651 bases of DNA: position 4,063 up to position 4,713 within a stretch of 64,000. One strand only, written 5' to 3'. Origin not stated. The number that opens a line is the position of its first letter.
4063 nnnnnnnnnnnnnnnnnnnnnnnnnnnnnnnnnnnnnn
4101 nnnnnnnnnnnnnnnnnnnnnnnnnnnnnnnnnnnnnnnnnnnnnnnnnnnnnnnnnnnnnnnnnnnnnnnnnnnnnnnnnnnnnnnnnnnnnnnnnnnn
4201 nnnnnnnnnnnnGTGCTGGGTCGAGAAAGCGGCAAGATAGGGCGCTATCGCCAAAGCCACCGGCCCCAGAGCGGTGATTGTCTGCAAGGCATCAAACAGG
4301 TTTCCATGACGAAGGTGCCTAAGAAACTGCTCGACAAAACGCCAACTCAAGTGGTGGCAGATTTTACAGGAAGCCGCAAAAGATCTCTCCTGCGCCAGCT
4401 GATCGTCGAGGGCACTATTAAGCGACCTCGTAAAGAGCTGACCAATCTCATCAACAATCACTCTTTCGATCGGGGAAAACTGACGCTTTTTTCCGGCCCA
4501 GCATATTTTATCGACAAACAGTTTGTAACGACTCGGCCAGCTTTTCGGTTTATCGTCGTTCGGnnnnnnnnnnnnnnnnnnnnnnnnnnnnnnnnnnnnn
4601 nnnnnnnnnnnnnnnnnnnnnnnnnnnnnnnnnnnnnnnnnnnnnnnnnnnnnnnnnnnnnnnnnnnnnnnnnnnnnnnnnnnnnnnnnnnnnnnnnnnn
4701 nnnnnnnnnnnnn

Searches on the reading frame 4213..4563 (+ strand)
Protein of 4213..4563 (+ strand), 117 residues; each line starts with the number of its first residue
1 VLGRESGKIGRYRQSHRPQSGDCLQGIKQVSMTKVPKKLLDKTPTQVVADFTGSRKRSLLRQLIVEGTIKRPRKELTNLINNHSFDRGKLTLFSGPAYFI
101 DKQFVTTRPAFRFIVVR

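Call 43: search_protein_families(library=pfam, alignment_id=A4, max_evalue=0.01)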
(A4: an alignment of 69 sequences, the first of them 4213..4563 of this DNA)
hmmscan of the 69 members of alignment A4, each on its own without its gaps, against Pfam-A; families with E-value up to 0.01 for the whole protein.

A. member 1, window:4213-4563:+ (117 aa): 0 families

B. families by the number of members that match (of 69 scanned): 25 families
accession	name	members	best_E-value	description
PF02261.22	Asp_decarbox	1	1.4e-50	Aspartate decarboxylase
PF02675.21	AdoMet_dc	1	3.2e-41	S-adenosylmethionine decarboxylase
PF02472.21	ExbD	1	5.2e-31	Biopolymer transport protein ExbD/TolR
PF02452.23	PemK_toxin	1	1.6e-29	PemK-like, MazF-like toxin of type II toxin-antitoxin system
PF08821.16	CGGC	1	3.8e-29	CGGC domain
PF01618.21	MotA_ExbB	1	5.2e-27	MotA/TolQ/ExbB proton channel family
PF01202.28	SKI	1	2.8e-25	Shikimate kinase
PF04365.19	BrnT_toxin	1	5.7e-23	Ribonuclease toxin, BrnT, of type II toxin-antitoxin system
PF02915.23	Rubrerythrin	1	4e-22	Rubrerythrin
PF01253.27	SUI1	1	3.2e-20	Translation initiation factor SUI1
PF00570.28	HRDC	1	1.9e-16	HRDC domain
PF04390.17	LptE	1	1.3e-15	Lipopolysaccharide-assembly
PF01258.23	zf-dskA_traR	1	1.7e-13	Prokaryotic dksA/traR C4-type zinc finger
PF21157.2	DksA_N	1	4.3e-13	DnaK suppressor protein DksA, N-terminal domain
PF01867.21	Cas_Cas1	1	6.3e-12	CRISPR associated protein Cas1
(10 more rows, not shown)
